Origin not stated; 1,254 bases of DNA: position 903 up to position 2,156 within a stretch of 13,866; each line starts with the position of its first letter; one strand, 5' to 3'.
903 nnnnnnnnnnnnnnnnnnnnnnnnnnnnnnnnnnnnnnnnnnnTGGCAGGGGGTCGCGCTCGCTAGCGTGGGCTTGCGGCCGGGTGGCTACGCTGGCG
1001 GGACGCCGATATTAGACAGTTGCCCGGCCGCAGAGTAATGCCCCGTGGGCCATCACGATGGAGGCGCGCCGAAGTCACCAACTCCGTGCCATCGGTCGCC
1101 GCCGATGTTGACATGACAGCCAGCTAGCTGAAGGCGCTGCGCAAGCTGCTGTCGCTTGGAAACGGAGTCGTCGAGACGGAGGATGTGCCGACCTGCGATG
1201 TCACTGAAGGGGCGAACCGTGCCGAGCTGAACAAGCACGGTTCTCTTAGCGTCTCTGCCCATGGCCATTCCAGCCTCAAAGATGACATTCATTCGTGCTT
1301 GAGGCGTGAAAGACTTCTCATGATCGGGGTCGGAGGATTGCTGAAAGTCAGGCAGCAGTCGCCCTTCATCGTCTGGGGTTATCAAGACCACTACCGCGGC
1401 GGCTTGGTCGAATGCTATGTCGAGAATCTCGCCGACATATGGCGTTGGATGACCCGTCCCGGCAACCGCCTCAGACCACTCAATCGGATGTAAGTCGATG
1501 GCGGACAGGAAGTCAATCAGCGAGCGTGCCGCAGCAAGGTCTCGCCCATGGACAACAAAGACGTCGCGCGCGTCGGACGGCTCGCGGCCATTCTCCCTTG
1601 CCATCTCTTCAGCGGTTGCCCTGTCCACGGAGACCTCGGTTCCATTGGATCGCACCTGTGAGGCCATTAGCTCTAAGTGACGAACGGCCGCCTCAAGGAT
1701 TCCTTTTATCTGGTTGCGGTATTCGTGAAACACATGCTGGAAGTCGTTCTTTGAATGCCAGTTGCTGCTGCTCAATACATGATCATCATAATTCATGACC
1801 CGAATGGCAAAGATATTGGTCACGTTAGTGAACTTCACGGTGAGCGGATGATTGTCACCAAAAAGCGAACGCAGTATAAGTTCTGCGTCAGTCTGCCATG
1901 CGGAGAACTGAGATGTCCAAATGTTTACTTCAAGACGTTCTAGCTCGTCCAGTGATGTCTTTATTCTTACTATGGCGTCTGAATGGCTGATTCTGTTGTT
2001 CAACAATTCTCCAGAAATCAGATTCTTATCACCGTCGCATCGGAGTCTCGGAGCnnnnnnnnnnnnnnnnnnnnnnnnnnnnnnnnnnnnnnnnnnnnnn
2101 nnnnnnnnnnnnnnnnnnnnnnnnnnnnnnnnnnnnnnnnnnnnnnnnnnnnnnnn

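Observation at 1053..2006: Stand-alone TIR-like (Cap12/PycTIR-type) effector with an AT-rich orphan N-terminal domain, co-oriented with cas1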

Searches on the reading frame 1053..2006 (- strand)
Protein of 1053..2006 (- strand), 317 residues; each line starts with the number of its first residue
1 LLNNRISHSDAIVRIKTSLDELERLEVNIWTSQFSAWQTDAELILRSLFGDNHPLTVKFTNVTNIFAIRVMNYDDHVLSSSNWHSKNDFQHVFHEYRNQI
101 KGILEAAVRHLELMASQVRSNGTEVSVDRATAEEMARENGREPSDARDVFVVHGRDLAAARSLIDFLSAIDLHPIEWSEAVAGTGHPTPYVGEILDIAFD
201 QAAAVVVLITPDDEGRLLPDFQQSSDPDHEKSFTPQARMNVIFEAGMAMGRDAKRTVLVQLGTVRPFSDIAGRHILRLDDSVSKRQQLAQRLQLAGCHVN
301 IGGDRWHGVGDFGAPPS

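Call 5: search_protein_families(library=pfam, proteins=[window:1053-2006:-], max_evalue=0.01)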
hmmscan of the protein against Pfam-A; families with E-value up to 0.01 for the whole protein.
window:1053-2006:- (317 aa): 1 family
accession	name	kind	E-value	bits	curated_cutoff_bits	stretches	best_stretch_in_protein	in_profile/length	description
PF10137.14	CAP12-PCTIR_TIR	-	1.1e-27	96.8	24.7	1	149-279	2-118/119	CAP12/Pycsar effector protein, TIR domain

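Call 6: search_protein_families(library=padloc, proteins=[window:1053-2006:-], max_evalue=0.01)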
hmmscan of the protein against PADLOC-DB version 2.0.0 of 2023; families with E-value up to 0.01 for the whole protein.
window:1053-2006:- (317 aa): 9 families
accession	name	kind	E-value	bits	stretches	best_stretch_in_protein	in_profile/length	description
PDLC05005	PDC-S35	-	4.7e-29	99.9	1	9-300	4-258/264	-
PDLC05004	PDC-S35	-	4.5e-18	63.8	1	67-300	64-260/265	-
PDLC05003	PDC-S35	-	4.4e-17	60.4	1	129-300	69-236/245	-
PDLC05007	PDC-S35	-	1.4e-15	55.7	1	55-301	48-274/278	-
PDLC05006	PDC-S35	-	1.4e-14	52.1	1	130-301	66-228/231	-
PDLC02371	PycTIR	-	5e-06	24.1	1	140-290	145-269/288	-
PDLC00731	Effector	-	0.0002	18.4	1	147-277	155-274/306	TIR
PDLC00732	Effector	-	0.0003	17.8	1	234-292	224-283/301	TIR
PDLC00729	Effector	-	0.00075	17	1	235-283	78-127/310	TIR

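Call 8: search_solved_structures(query=window:1053-2006:-, max_evalue=1, show_alignments=3)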
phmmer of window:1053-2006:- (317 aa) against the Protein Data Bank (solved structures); distinct sequences matched with E-value up to 1: 0.

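Call 10: find_homologous_proteins(query=window:1053-2006:-, max_evalue=0.001)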
Query window:1053-2006:- (317 aa): 2039 proteins with E <= 0.001 among 6977 candidates; the best 120 are listed.
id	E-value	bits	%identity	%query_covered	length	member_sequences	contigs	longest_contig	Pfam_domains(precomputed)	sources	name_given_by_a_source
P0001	1.1e-208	710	100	100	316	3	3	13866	PF10137.15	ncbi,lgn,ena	-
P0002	1.2e-132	460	65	97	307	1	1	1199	PF10137.15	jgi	jgi:predicted nucleotide-binding protein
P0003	6.4e-68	247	51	73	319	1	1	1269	PF10137.15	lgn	-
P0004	6.8e-68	247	56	67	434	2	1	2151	PF10137.15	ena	-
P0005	1.3e-67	246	65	55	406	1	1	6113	PF10137.15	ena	-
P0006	4.0e-67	245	61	58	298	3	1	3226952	PF10137.15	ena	-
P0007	4.1e-67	245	55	67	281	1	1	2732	PF10137.15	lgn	-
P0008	1.0e-66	243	63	54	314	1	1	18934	PF10137.15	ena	-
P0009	1.3e-66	243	62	56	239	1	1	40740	PF10137.15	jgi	jgi:predicted nucleotide-binding protein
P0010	1.3e-66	243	63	56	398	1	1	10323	PF10137.15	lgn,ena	-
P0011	1.3e-66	243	54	67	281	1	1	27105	PF10137.15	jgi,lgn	-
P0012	1.5e-66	243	64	54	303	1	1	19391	PF10137.15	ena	-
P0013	1.5e-66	243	60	59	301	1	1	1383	PF10137.15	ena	-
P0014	1.9e-66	243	65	54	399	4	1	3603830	PF10137.15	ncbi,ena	-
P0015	2.2e-66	242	54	67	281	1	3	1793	PF10137.15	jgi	jgi:predicted nucleotide-binding protein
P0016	3.0e-66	242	64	54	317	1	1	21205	PF10137.15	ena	-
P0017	7.1e-66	241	43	97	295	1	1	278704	PF10137.15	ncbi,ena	-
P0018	9.0e-66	240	65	56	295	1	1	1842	PF10137.15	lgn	-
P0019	9.3e-66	240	63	54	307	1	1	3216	PF10137.15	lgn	-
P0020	1.0e-65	240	62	54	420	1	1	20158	PF10137.15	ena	-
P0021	1.1e-65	240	63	56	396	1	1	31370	PF10137.15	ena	-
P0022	1.2e-65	240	43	97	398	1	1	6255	PF10137.15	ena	-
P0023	1.3e-65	240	61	58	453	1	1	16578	PF10137.15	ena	-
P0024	1.6e-65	240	64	54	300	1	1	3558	PF10137.15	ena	-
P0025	1.8e-65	239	57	58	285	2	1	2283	PF10137.15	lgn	-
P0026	2.7e-65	239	51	73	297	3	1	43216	PF10137.15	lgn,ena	-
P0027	3.2e-65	239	63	54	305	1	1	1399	PF10137.15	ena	-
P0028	5.3e-65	238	60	57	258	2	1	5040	PF10137.15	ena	-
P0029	5.6e-65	238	58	59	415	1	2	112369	PF10137.15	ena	-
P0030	5.6e-65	238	63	54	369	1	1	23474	PF10137.15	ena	-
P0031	5.7e-65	238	62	54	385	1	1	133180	PF10137.15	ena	-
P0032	6.0e-65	238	63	54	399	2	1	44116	PF10137.15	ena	-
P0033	6.0e-65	238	64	55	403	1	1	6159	PF10137.15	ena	-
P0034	6.0e-65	238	65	52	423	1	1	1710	PF10137.15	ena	-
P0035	6.9e-65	237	61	56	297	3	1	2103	PF10137.15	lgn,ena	-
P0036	6.9e-65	237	61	54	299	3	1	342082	PF10137.15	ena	-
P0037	7.3e-65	237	62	55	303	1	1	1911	PF10137.15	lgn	-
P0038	7.6e-65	237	56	62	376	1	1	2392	PF10137.15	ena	-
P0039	7.8e-65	237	61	56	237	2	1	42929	PF10137.15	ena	-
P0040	7.9e-65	237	63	55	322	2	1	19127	PF10137.15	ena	-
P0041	8.4e-65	237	65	54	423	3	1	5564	PF10137.15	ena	-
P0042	8.9e-65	237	65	54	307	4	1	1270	PF10137.15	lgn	-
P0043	1.0e-64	237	62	54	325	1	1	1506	PF10137.15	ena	-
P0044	1.2e-64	237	60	57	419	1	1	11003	PF10137.15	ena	-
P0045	1.2e-64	237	62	54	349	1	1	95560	PF10137.15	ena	-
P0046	1.3e-64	237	59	56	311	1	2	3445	PF10137.15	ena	-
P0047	1.3e-64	237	61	54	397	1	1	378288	PF10137.15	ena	-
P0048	1.3e-64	237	61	56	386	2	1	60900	PF10137.15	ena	-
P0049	1.4e-64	236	43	97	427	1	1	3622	PF10137.15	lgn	-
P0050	1.7e-64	236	61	57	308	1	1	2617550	PF10137.15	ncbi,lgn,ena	-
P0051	1.8e-64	236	62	54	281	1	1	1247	PF10137.15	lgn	-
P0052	1.8e-64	236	63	55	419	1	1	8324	PF10137.15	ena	-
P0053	2.9e-64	235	57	58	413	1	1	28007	PF10137.15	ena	-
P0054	2.9e-64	235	64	54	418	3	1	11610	PF10137.15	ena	-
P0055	3.3e-64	235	60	56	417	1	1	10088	PF10137.15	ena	-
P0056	3.6e-64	235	57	58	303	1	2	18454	PF10137.15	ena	-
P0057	3.7e-64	235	62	55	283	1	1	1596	PF10137.15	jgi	jgi:predicted nucleotide-binding protein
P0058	4.8e-64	235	63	54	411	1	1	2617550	PF10137.15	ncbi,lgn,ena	-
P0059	6.7e-64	234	60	56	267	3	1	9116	PF10137.15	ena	-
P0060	6.9e-64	234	61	55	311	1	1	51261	PF10137.15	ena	-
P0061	7.6e-64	234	61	54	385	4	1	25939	PF10137.15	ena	-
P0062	7.6e-64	234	60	57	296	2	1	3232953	PF10137.15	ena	-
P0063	7.8e-64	234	62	54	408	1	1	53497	PF10137.15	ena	-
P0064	7.9e-64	234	58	58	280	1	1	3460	PF10137.15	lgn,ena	-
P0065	8.0e-64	234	62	54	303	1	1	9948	PF10137.15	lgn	-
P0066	8.2e-64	234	64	54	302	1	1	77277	PF10137.15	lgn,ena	-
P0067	8.8e-64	234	63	53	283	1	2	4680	PF10137.15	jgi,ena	-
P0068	9.5e-64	234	63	53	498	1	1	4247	PF10137.15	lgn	-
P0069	1.0e-63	234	59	54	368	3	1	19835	PF10137.15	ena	-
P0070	1.0e-63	234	60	57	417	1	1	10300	PF10137.15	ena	-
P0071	1.1e-63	234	64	53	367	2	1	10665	PF10137.15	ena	-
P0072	1.3e-63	233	61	54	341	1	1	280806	PF10137.15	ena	-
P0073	1.3e-63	233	65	54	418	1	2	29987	PF10137.15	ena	-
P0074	1.3e-63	233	62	54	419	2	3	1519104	PF10137.15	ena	-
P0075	1.5e-63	233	62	55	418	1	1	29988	PF10137.15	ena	-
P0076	1.5e-63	233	61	55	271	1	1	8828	PF10137.15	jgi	-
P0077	1.6e-63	233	61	56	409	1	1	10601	PF10137.15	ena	-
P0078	1.7e-63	233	64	53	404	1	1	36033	PF10137.15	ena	-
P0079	1.9e-63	233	60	55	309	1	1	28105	PF10137.15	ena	-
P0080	2.1e-63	233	65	53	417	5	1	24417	PF10137.15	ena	-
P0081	2.1e-63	233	58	61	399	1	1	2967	PF10137.15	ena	-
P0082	2.1e-63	233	58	61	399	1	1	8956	PF10137.15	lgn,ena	-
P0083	2.2e-63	233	53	72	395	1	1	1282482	PF10137.15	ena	-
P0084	2.3e-63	232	46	53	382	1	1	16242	PF10137.15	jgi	jgi:predicted nucleotide-binding protein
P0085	2.4e-63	232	60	56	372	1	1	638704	PF10137.15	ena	-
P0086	2.5e-63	232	59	58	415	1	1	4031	PF10137.15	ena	-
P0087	2.7e-63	232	60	54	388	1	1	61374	PF10137.15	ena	-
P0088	2.7e-63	232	61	54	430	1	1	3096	PF10137.15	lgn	-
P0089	2.7e-63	232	63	54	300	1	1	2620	PF10137.15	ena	-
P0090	2.8e-63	232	63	53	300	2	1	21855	PF10137.15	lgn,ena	-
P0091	3.2e-63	232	43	97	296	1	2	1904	PF10137.15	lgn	-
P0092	3.2e-63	232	58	56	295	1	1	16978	PF10137.15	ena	-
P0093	3.3e-63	232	45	89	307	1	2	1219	PF10137.15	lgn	-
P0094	3.5e-63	232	59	54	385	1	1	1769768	PF10137.15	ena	-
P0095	3.6e-63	232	63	54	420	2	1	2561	PF10137.15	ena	-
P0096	3.6e-63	232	62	56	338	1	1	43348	PF10137.15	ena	-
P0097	4.0e-63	232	43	96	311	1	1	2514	PF10137.15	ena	-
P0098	4.1e-63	232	57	60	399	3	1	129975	PF10137.15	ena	-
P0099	4.2e-63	232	59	56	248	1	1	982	PF10137.15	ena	-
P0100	4.2e-63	232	62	55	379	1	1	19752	PF10137.15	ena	-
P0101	4.3e-63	232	62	54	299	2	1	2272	PF10137.15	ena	-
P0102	4.3e-63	232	62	55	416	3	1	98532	PF10137.15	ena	-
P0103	4.3e-63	232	63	52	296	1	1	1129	PF10137.15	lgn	-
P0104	4.6e-63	231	60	59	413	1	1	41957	PF10137.15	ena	-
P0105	4.9e-63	231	61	58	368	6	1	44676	PF10137.15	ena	-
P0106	5.5e-63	231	61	54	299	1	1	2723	PF10137.15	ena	-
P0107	5.8e-63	231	61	55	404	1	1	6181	PF10137.15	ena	-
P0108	6.0e-63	231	55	62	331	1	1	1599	PF10137.15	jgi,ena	-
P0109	6.3e-63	231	62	55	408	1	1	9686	PF10137.15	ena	-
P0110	7.1e-63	231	60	55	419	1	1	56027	PF10137.15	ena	-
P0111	7.4e-63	231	61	55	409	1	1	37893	PF10137.15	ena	-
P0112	7.8e-63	231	58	61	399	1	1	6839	PF10137.15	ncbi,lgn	-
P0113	8.1e-63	231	63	54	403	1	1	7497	PF10137.15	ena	-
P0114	8.7e-63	231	63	54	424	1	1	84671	PF10137.15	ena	-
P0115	9.6e-63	230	58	57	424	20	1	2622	PF10137.15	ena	-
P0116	1.0e-62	230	61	56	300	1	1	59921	PF10137.15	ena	-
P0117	1.0e-62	230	62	53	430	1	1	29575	PF10137.15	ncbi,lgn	-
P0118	1.0e-62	230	60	58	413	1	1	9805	PF10137.15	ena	-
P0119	1.0e-62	230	59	56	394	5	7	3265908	PF10137.15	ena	-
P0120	1.1e-62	230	57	62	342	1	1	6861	PF10137.15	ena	-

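Call 11: search_protein_families(library=ncbifam, proteins=[window:1053-2006:-], max_evalue=0.01)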
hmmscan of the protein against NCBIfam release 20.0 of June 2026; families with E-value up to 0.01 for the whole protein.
window:1053-2006:- (317 aa): 0 families

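Call 14: find_encoding_contigs(protein=P0001, flank=10000, max_places=6)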
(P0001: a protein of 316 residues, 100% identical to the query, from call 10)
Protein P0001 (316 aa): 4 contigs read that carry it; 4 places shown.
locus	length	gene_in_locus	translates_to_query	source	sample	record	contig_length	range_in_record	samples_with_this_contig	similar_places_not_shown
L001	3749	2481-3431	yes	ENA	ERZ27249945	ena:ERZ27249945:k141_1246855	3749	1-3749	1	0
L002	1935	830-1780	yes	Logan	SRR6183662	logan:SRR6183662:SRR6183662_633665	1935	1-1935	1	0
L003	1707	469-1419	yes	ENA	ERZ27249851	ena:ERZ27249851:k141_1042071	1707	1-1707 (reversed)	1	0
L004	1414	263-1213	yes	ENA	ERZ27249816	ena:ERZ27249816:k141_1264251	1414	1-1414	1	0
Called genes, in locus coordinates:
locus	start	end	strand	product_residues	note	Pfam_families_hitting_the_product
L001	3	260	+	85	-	?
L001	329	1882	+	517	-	PF01867:Cas_Cas1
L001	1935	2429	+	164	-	PF22722:NA-iREase1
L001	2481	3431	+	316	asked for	PF10137:CAP12-PCTIR_TIR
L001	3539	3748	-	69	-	?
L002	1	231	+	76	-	?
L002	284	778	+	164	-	PF22722:NA-iREase1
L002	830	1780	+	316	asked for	PF10137:CAP12-PCTIR_TIR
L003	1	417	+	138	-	?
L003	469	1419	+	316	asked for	PF10137:CAP12-PCTIR_TIR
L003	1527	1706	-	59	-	?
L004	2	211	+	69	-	?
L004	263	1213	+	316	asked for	PF10137:CAP12-PCTIR_TIR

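Call 15: find_encoding_contigs(protein=P0017, flank=10000, max_places=4)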
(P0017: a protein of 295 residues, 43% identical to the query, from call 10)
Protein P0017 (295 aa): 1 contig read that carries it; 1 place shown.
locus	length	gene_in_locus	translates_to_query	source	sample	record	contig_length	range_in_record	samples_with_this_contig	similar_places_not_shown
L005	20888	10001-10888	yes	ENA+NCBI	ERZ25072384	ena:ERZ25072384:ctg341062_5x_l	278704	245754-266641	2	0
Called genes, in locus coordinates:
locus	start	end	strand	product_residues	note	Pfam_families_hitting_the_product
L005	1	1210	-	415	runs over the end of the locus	PF02463:SMC_N, PF13175:AAA_15, PF13476:AAA_23 (weak), PF13304:AAA_21, PF13175:AAA_15 (weak)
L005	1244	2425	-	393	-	-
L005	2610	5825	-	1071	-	PF00873:ACR_tran, PF03176:MMPL (weak)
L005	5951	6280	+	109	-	-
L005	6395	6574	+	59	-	PF07927:HicA_toxin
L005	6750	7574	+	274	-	-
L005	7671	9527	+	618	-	PF00009:GTP_EFTU, PF03144:GTP_EFTU_D2, PF22042:EF-G_D2 (faint), PF00679:EFG_C, PF06421:LepA_C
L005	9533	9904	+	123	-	-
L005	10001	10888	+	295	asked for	PF10137:CAP12-PCTIR_TIR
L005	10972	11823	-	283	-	PF24777:DUF7700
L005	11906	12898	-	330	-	PF00497:SBP_bac_3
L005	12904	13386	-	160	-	-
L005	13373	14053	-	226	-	-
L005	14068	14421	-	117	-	PF05942:PaREP1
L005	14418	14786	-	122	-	-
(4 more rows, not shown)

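Call 30: predict_structure(alignment_id=A2)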
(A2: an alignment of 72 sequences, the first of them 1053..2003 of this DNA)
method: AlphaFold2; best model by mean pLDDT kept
length: 316 residues; sequences in the alignment: 72
mean_pLDDT: 83.3   pTM: 0.56
mean pLDDT of the five models: 83.3, 81.7, 81.4, 80.9, 75.4
residues with pLDDT >= 90: 165; 70-90: 86; 50-70: 45; < 50: 20
segments of 3 or more residues with pLDDT < 50: 122-138
pLDDT, mean of each block of 10 residues (from residue 1): 78 94 79 90 93 91 83 66 76 90 91 77 41 44 90 92 98 95 91 94 93 74 85 66 85 93 64 85 97 96 96 71
secondary structure, 60 per line:
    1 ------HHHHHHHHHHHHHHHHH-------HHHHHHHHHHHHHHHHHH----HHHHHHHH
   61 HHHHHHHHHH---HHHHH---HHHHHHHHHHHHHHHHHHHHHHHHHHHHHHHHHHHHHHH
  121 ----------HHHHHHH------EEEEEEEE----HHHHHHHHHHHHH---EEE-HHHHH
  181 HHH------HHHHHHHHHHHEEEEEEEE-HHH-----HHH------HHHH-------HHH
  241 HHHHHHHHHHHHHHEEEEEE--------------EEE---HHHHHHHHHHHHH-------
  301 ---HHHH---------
elements in order: H7-23 H31-48 H53-70 H74-78 H82-120 H131-137 E144-151 H156-168 E172-174 H176-183 H190-200 E201-208 H227-230 H238-254 E255-260 E275-277 H281-293 H304-307

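Call 32: fold_search(model_id=the predicted structure, library=pdb)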
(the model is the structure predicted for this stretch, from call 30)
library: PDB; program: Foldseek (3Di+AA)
matches with E <= 10: 660; with E <= 0.001: 0
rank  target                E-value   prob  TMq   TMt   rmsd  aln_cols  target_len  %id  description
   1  9lmr_B                4.4e-03  1.00  0.32  0.32   5.7       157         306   21  Cryo-EM structure of TIR-STING/c-di-GMP complex fiber (released 2025-08-27)
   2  7z34_b                3.3e-02  0.35  0.18  0.11  21.4       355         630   11  Structure of pre-60S particle bound to DRG1(AFG2). (released 2022-09-21)
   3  6li1                  4.8e-02  0.35  0.21  0.16  19.3       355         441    7  Crystal structure of GPR52 ligand free form with flavodoxin fusion (released 2020-02-26)
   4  8pv1_CH               5.3e-02  0.30  0.18  0.11  21.1       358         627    9  Chaetomium thermophilum pre-60S State 6 - pre-5S rotation - L1 intermediate - composite structure (released 2023-11-15)
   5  8i9w_CH               6.2e-02  0.30  0.19  0.13  21.0       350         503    9  Cryo-EM structure of a Chaetomium thermophilum pre-60S ribosomal subunit - Dbp10-3 (released 2023-05-17)
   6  8idt_4                6.2e-02  0.30  0.19  0.12  21.6       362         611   10  human nuclear pre-60S ribosomal particle - State G (released 2023-08-09)
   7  8fkr_SR               6.2e-02  0.20  0.16  0.13  18.5       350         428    9  Human nucleolar pre-60S ribosomal subunit (State B1) (released 2023-07-12)
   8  8i9t_CH               6.9e-02  0.33  0.20  0.15  20.6       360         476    8  Cryo-EM structure of a Chaetomium thermophilum pre-60S ribosomal subunit - State Dbp10-1 (released 2023-05-17)
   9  7oht_b                6.9e-02  0.20  0.17  0.13  22.8       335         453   11  Nog1-TAP associated immature ribosomal particles from S. cerevisiae after rpL2 expression shut down, population A (released 2021-11-03)
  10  8k3b                  8.5e-02  0.28  0.18  0.19  17.3       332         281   10  The Pseudomonas aeruginosa RccR protein complexed with KDPG (released 2023-12-20)
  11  7u0h_b                9.4e-02  0.21  0.18  0.13  21.1       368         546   10  State NE1 nucleolar 60S ribosome biogenesis intermediate - Overall model (released 2022-12-14)
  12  1esj_A                1.2e-01  0.41  0.19  0.21  10.0       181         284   10  CRYSTAL STRUCTURE OF THIAZOLE KINASE MUTANT (C198S) (released 2000-08-09)
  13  9dk8_A                1.2e-01  0.99  0.31  0.62   3.7       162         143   13  TRIF TIR Filament Cryo-EM Structure (released 2025-01-22)
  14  8ju9                  1.4e-01  0.15  0.14  0.16  17.2       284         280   12  Molecular mechanism of the one-component regulator RccR on bacterial metabolism and virulence (released 2024-01-17)
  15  7ohu_b                1.5e-01  0.18  0.18  0.14  19.2       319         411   10  Nog1-TAP associated immature ribosomal particles from S. cerevisiae after rpL2 expression shut down, population B (released 2021-11-03)
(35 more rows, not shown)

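Call 33: search_solved_structures(query=A2, max_evalue=1, show_alignments=4)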
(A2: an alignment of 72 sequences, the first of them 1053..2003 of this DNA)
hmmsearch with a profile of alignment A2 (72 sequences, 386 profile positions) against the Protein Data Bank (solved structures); distinct sequences matched with E-value up to 1: 0.

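Call 35: find_encoding_contigs(protein=P0022, flank=6000, max_places=3)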
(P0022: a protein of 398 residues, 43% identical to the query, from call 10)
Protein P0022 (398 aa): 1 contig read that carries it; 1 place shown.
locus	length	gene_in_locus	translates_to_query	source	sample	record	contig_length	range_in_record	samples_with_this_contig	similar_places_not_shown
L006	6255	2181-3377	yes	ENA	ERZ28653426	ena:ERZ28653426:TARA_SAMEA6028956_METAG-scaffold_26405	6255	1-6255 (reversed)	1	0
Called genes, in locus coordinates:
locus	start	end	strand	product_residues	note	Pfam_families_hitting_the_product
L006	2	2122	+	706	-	?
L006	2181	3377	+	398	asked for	PF10137:CAP12-PCTIR_TIR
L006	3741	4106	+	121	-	-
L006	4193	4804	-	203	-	PF13391:HNH_2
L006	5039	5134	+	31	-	-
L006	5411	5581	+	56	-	-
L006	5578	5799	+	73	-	PF04255:DUF433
